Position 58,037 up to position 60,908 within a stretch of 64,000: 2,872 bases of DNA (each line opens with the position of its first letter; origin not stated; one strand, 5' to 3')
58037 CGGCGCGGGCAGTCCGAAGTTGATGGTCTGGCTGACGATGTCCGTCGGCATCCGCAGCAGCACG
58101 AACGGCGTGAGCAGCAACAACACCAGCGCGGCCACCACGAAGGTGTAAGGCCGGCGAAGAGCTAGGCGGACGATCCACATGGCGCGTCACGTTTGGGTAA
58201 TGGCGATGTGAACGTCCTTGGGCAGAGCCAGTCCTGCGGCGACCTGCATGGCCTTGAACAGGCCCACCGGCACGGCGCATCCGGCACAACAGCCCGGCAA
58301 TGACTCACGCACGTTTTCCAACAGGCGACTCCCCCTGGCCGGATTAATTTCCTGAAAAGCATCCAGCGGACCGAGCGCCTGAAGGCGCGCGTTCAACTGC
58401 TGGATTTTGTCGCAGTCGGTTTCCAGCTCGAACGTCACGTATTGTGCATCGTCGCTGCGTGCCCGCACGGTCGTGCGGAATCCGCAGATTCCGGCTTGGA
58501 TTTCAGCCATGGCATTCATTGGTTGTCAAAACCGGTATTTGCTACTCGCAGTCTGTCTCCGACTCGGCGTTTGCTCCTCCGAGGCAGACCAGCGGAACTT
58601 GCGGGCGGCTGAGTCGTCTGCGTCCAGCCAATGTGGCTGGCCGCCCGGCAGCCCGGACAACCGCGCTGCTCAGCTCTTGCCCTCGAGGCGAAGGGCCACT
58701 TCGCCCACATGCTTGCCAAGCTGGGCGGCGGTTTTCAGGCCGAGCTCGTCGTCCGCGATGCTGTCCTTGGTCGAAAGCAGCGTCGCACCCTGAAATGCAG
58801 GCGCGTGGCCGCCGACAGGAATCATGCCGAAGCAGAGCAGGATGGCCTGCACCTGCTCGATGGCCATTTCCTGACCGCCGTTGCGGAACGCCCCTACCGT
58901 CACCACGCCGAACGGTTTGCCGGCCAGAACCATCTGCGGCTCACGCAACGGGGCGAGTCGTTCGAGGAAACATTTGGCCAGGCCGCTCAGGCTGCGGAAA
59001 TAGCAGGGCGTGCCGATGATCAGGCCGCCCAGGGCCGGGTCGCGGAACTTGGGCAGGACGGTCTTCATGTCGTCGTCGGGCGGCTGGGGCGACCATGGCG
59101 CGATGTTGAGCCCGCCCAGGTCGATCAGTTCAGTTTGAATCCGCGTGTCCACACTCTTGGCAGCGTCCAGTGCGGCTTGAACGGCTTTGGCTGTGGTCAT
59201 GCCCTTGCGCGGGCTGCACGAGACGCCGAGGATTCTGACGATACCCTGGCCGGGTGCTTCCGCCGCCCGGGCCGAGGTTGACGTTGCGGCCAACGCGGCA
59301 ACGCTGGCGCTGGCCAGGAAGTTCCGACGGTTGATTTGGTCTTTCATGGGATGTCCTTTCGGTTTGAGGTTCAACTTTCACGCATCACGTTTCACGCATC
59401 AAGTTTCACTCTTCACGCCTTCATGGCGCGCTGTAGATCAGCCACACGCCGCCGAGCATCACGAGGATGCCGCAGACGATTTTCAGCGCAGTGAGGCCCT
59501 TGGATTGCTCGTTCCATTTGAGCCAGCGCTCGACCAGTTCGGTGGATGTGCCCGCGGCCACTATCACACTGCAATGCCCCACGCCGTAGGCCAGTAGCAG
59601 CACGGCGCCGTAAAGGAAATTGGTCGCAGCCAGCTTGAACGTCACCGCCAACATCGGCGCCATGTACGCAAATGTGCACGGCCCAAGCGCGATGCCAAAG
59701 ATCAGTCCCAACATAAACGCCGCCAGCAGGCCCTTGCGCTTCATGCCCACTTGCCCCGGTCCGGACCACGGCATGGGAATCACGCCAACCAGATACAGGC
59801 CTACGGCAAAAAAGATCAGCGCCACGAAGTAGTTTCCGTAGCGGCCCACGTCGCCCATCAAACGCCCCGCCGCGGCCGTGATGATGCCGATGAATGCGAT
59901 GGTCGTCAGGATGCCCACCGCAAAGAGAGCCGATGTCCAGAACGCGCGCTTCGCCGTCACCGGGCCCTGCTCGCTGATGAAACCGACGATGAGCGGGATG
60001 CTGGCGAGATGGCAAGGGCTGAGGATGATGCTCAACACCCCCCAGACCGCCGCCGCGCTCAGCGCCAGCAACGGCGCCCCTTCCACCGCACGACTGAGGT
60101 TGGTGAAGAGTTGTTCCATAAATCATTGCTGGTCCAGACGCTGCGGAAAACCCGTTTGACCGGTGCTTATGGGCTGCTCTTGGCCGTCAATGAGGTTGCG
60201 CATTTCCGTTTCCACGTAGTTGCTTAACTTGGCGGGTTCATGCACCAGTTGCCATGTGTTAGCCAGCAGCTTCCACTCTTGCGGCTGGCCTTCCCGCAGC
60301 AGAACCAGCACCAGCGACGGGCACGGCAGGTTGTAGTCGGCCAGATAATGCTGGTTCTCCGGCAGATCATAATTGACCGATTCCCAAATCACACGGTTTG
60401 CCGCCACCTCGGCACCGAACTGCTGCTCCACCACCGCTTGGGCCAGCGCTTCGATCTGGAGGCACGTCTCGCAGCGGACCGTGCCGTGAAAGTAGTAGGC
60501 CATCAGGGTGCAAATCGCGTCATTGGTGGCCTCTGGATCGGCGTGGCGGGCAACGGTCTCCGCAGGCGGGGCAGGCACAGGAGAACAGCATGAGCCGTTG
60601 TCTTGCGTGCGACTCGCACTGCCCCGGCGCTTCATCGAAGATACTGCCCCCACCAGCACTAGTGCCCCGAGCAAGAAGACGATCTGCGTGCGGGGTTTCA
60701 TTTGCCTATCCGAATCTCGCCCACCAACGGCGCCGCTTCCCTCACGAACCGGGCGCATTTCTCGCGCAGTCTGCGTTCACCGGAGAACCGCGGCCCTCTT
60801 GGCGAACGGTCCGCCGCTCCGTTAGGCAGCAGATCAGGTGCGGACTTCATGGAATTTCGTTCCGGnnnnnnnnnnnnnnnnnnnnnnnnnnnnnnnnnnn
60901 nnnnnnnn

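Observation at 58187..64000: Ten-gene envelope thiol-redox / metal(loid)-handling island without a recognisable catalytic or resistance core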

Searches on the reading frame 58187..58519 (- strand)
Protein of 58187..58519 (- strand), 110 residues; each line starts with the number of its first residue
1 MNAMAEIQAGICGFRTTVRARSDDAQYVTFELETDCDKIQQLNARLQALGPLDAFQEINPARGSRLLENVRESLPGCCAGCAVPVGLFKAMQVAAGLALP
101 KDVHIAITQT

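Call 3: search_protein_families(library=pfam, proteins=[window:58187-58519:-], max_evalue=0.01)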
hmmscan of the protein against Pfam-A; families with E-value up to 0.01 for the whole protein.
window:58187-58519:- (110 aa): 1 family
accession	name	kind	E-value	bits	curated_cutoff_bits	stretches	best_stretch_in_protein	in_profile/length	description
PF22263.1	DUF6951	-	2.3e-26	92.6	27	1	5-107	3-101/101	Family of unknown function (DUF6951)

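Call 4: search_protein_families(library=ncbifam, proteins=[window:58187-58519:-], max_evalue=0.01)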
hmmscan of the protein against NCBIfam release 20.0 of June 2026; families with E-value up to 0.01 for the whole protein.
window:58187-58519:- (110 aa): 0 families

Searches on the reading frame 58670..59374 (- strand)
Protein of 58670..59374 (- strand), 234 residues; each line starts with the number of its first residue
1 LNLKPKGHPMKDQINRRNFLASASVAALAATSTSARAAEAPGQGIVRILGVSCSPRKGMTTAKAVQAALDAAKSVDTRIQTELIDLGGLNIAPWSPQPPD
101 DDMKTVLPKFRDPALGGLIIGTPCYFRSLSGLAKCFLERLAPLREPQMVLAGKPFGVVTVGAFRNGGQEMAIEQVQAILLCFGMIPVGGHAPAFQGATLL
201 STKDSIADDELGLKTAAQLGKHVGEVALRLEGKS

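Call 3: search_protein_families(library=pfam, proteins=[window:58670-59374:-], max_evalue=0.01)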
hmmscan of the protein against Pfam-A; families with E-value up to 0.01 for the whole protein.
window:58670-59374:- (234 aa): 2 families
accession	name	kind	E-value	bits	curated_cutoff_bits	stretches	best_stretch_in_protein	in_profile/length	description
PF03358.20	FMN_red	-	1.2e-21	77.4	24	1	47-195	2-148/152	NADPH-dependent FMN reductase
PF10518.14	TAT_signal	-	0.0028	18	22.7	1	13-31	1-19/21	TAT (twin-arginine translocation) pathway signal sequence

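Call 4: search_protein_families(library=ncbifam, proteins=[window:58670-59374:-], max_evalue=0.01)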
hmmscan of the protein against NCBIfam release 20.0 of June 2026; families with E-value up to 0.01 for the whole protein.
window:58670-59374:- (234 aa): 3 families
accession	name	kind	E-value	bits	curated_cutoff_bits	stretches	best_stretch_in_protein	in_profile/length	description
NF002999.0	PRK03767.1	equivalog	6.6e-08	32.6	141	1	117-188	72-142/200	NAD(P)H:quinone oxidoreductase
TIGR01755.1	flav_wrbA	equivalog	5.2e-05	23.3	132.5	1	117-188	71-141/197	NAD(P)H:quinone oxidoreductase type IV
NF053720.1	NsdA_fam_reg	subfamily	6e-05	22.7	75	1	12-78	104-163/432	NsdA family TPR-like regulatory protein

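Call 74: search_solved_structures(query=window:58673-59374:-, max_evalue=0.001)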
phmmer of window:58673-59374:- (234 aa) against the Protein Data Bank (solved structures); distinct sequences matched with E-value up to 0.001: 2.
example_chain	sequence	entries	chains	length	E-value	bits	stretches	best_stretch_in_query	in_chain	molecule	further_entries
2zki_A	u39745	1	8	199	1.7e-05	27.8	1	115-228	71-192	199aa long hypothetical Trp repressor binding protein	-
4la4_A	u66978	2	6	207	0.00026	23.9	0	117-190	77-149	NAD(P)H dehydrogenase (quinone)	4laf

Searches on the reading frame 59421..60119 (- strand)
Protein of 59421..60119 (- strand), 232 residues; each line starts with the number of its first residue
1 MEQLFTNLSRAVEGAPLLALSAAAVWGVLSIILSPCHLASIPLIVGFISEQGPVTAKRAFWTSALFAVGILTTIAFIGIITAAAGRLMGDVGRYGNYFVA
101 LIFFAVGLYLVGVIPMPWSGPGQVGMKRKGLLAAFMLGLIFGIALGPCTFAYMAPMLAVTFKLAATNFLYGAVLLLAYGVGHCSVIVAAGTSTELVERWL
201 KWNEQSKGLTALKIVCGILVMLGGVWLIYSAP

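Call 3: search_protein_families(library=pfam, proteins=[window:59421-60119:-], max_evalue=0.01)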
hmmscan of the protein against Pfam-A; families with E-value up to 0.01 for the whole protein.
window:59421-60119:- (232 aa): 1 family
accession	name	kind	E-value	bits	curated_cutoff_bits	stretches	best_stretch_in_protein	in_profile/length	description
PF02683.22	DsbD_TM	-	2.1e-09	37.5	27.1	1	22-215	7-208/219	Cytochrome C biogenesis protein transmembrane domain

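Call 4: search_protein_families(library=ncbifam, proteins=[window:59421-60119:-], max_evalue=0.01)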
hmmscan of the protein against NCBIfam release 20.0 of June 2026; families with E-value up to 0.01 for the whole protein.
window:59421-60119:- (232 aa): 2 families
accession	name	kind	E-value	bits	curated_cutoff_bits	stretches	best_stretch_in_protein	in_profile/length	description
NF045694.1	seleno_TsoB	exception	1.5e-06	26.6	805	1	11-188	175-356/572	rhodanese/DsbD fusion-like selenoprotein TsoB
NF001419.0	PRK00293.1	subfamily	0.0039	15.8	330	1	29-209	180-369/574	protein-disulfide reductase DsbD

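Call 39: search_protein_families(library=ncbifam, proteins=[window:59421-60119:-], max_evalue=5)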
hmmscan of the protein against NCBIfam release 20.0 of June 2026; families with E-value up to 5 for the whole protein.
window:59421-60119:- (232 aa): 4 families
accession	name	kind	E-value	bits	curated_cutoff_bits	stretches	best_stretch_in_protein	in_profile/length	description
NF045694.1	seleno_TsoB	exception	1.5e-06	26.6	805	1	11-188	175-356/572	rhodanese/DsbD fusion-like selenoprotein TsoB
NF001419.0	PRK00293.1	subfamily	0.0039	15.8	330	1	29-209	180-369/574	protein-disulfide reductase DsbD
NF033842.1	small_MgtS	equivalog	3.5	7.8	35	0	27-39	10-22/31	protein MgtS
NF010310.2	PRK13747.1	equivalog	3.7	7.6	80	1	23-42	16-35/76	broad-spectrum mercury transporter MerE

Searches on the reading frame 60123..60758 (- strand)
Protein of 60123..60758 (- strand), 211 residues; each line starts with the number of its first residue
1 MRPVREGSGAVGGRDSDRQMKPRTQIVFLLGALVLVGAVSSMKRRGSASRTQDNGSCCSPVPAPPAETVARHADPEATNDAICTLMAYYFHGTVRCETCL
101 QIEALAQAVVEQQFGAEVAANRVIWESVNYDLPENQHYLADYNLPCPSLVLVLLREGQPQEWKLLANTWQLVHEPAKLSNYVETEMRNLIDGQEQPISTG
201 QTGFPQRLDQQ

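Call 3: search_protein_families(library=pfam, proteins=[window:60123-60758:-], max_evalue=0.01)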
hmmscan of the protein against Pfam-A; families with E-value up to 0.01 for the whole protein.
window:60123-60758:- (211 aa): 0 families

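Call 4: search_protein_families(library=ncbifam, proteins=[window:60123-60758:-], max_evalue=0.01)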
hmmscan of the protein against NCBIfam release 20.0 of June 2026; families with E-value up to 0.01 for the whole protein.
window:60123-60758:- (211 aa): 1 family
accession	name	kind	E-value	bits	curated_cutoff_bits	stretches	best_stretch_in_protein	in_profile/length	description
NF040494.1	nitrored_ArsF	subfamily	6.5e-29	100.4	60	1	86-188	2-105/106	nitrophenyl compound nitroreductase subunit ArsF family protein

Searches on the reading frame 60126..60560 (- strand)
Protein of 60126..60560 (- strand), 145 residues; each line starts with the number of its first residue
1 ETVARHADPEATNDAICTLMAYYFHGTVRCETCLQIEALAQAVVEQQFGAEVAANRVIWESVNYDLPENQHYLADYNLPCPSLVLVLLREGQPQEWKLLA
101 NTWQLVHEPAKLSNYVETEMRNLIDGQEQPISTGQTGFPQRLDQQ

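Call 65: search_dna_similar(query=window:60126-60560:-, collection=plasmids, mode=protein, max_evalue=0.001, max_rows=15)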
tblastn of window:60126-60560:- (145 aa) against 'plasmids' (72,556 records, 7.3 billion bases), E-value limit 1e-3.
Records with a match: 1; places in all: 1; records where one place covers at least 80% of the query: 0.
Best place of each record, by identity: <60% 1.
By first word of the organism name: Prevotella 1.
By predicted mobility (MOB-suite, as given by PLSDB): non-mobilizable 1.
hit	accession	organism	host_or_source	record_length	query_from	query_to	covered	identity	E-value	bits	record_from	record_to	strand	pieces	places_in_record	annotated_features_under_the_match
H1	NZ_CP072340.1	Prevotella nigrescens F0103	Homo sapiens,whole organism,human oral ...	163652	23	92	48%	28.6%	1e-4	47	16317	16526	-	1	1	nitrophenyl compound nitroreductase subunit ArsF family protein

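Call 66: get_annotated_region(hit=H1, flank=6000)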
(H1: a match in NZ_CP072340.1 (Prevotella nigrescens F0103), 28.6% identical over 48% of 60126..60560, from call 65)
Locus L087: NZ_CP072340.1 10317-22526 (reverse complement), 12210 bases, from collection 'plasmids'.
description: Prevotella nigrescens F0103 plasmid unnamed, complete sequence
organism: Prevotella nigrescens F0103 (NCBI taxid 702439)
taxonomy: Bacteria; Bacteroidota; Bacteroidia; Bacteroidales; Prevotellaceae; Prevotella; Prevotella nigrescens; Prevotella nigrescens F0103
host: -; source: Homo sapiens,whole organism,human oral cavity; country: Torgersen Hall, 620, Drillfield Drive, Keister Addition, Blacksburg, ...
typing (MOB-suite, as given by PLSDB): non-mobilizable; mating-pair formation MPF_T
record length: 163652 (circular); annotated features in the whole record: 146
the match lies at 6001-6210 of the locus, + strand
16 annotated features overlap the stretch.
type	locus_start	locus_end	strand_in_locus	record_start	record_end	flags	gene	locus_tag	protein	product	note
CDS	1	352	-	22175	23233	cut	-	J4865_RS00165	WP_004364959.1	relaxase/mobilization nuclease domain-containing protein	-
CDS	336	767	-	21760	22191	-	-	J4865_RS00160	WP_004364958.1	hypothetical protein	-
CDS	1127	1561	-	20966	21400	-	-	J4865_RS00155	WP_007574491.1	DUF3408 domain-containing protein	-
CDS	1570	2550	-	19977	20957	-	-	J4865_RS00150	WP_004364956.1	toprim domain-containing protein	-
CDS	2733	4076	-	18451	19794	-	-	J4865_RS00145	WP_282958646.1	VapE domain-containing protein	-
CDS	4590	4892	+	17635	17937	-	-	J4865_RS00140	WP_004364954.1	helix-turn-helix domain-containing protein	-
CDS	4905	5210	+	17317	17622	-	-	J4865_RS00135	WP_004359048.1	helix-turn-helix domain-containing protein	-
CDS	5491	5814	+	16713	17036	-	-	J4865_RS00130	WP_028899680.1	winged helix-turn-helix domain-containing protein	-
CDS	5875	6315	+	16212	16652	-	-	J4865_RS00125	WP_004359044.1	nitrophenyl compound nitroreductase subunit ArsF family protein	-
CDS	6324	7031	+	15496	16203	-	-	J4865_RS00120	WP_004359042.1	aromatic aminobenezylarsenical efflux permease ArsG family transporter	-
CDS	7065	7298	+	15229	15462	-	-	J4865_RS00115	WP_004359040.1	thioredoxin family protein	-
CDS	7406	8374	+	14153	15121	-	-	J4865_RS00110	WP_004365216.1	permease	-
CDS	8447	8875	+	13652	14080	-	-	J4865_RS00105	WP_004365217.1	arsenate reductase ArsC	-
CDS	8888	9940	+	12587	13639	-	arsB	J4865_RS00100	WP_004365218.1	ACR3 family arsenite efflux transporter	GO:0046685 - response to arsenic-containing substance [Evidence IEA]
CDS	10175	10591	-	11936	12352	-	-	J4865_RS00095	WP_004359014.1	hypothetical protein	-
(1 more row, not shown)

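Call 68: search_protein_families(library=pfam, proteins=[L087:6324-7028:+, L087:5875-6312:+, L087:7065-7295:+, L087:7406-8371:+], max_evalue=0.01)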
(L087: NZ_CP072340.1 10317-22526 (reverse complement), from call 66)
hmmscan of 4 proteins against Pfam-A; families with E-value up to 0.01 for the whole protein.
L087:6324-7028:+ (235 aa): 3 families
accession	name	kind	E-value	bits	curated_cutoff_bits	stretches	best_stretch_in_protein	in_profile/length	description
PF13386.12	DsbD_2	-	7e-23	82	24.9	1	17-228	1-199/199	Cytochrome C biogenesis protein transmembrane region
PF02683.22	DsbD_TM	-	2.3e-06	27.5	27.1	1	15-221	5-213/219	Cytochrome C biogenesis protein transmembrane domain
PF11139.14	SfLAP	-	8.7e-05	22.5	35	1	21-231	4-209/213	Sap, sulfolipid-1-addressing protein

L087:5875-6312:+ (146 aa): 1 family
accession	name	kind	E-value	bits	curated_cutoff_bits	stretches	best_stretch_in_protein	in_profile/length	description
PF05768.20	Glrx-like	-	0.0034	18.1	26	1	42-116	2-65/77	Glutaredoxin-like domain (DUF836)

L087:7065-7295:+ (77 aa): 1 family
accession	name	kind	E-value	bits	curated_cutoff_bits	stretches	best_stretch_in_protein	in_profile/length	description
PF13192.12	Thioredoxin_3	-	1.3e-26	92.9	24.8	1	1-75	1-75/76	Thioredoxin domain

L087:7406-8371:+ (322 aa): 1 family
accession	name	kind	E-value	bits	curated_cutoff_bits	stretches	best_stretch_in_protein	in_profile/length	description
PF03773.19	ArsP_1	-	1.4e-65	221.8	32.3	1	25-320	5-294/294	Predicted permease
